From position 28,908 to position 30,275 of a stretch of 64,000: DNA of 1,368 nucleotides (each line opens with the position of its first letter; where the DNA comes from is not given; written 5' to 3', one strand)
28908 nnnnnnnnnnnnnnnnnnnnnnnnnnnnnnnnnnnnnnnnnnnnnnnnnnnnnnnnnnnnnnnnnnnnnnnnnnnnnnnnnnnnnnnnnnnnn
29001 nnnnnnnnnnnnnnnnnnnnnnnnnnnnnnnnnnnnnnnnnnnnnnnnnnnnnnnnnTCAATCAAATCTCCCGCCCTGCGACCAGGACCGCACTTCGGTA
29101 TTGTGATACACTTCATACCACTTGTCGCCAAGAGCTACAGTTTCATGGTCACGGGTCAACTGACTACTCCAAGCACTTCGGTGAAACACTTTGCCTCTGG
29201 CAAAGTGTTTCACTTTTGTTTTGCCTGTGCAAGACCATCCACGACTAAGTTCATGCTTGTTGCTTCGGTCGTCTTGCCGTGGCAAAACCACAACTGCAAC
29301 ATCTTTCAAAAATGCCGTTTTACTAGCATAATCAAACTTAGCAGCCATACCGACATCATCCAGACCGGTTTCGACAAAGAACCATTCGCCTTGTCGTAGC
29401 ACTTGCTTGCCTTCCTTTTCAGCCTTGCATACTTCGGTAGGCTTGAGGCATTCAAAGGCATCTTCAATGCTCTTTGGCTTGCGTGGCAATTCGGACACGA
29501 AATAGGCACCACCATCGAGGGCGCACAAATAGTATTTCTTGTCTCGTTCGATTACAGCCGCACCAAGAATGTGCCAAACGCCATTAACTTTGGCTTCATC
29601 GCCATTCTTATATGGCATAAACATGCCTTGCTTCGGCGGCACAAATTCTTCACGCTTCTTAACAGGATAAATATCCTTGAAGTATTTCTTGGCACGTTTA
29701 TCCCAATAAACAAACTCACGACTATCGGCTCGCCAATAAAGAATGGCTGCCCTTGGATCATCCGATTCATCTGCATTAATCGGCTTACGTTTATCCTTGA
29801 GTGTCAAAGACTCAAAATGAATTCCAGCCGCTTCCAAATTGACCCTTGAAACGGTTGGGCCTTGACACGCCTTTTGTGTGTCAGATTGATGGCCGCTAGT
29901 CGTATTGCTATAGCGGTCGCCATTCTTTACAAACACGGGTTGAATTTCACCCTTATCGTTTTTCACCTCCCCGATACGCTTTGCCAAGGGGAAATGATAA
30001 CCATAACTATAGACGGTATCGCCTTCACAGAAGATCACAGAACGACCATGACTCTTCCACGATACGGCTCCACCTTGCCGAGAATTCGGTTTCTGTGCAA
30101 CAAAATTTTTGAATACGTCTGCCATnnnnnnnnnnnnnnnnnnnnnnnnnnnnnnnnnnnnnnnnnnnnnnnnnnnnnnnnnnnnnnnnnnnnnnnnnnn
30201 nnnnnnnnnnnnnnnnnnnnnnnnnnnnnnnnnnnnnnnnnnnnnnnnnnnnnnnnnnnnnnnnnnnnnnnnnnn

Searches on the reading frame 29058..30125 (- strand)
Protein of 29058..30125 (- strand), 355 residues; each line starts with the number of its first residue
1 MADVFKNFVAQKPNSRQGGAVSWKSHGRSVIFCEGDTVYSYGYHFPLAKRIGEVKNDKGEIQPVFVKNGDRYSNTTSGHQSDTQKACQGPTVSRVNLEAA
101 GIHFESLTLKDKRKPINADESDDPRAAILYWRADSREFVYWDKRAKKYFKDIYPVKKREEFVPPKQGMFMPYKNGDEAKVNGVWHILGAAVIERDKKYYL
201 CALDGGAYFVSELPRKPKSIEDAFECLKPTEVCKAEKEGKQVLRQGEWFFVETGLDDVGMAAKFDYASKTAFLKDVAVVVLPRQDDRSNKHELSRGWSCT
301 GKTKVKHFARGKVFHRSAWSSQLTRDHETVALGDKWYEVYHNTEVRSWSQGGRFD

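Call 10: search_protein_families(library=pfam, proteins=[window:29058-30125:-], max_evalue=0.001)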
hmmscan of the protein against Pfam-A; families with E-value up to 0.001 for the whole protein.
window:29058-30125:- (355 aa): 0 families

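Call 16: search_protein_families(library=phrogs, proteins=[window:29058-30125:-], max_evalue=0.001)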
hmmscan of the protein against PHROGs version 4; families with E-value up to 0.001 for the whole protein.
window:29058-30125:- (355 aa): 2 families
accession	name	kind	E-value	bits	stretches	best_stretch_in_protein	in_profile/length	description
phrog_29643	-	unknown function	7e-21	75.3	1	30-254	26-259/423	-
phrog_7247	-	unknown function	9.5e-10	39.2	1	29-91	27-84/365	-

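Call 75: search_dna_similar(query=window:29058-30125:-, collection=phages, mode=protein, max_rows=12)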
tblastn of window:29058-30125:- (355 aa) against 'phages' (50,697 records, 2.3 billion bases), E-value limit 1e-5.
Records with a match: 9; places in all: 9; records where one place covers at least 80% of the query: 0.
Best place of each record, by identity: <60% 9.
By first word of the organism name: Gordonia 9.
By host as written in the record: Gordonia terrae 3612 8; Gordonia terrae CAG3 1.
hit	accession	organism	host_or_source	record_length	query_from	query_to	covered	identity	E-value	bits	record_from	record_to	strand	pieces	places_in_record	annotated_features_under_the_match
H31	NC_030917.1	Gordonia phage OneUp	Gordonia terrae 3612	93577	31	253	63%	31.7%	2e-17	90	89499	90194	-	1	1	165: hypothetical protein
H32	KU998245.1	Gordonia phage OneUp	Gordonia terrae 3612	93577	31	253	63%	31.7%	2e-17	90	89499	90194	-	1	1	165: hypothetical protein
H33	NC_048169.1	Gordonia phage BrutonGaster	Gordonia terrae 3612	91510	31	253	63%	31.3%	8e-18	91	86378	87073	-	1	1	161: hypothetical protein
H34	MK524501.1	Gordonia phage BrutonGaster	Gordonia terrae 3612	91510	31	253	63%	31.3%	8e-18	91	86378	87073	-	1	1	161: hypothetical protein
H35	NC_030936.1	Gordonia phage Bachita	Gordonia terrae 3612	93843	31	253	63%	30.7%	2e-15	84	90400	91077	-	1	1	184: hypothetical protein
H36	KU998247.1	Gordonia phage Bachita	Gordonia terrae 3612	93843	31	253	63%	30.7%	2e-15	84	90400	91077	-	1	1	184: hypothetical protein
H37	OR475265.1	Gordonia phage Culver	Gordonia terrae CAG3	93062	31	253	63%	30.0%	1e-13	78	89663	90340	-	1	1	185: hypothetical protein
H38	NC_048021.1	Gordonia phage Daredevil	Gordonia terrae 3612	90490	28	255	64%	29.0%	2e-16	87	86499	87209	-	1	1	160: hypothetical protein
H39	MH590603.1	Gordonia phage Daredevil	Gordonia terrae 3612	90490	28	255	64%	29.0%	2e-16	87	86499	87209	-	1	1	160: hypothetical protein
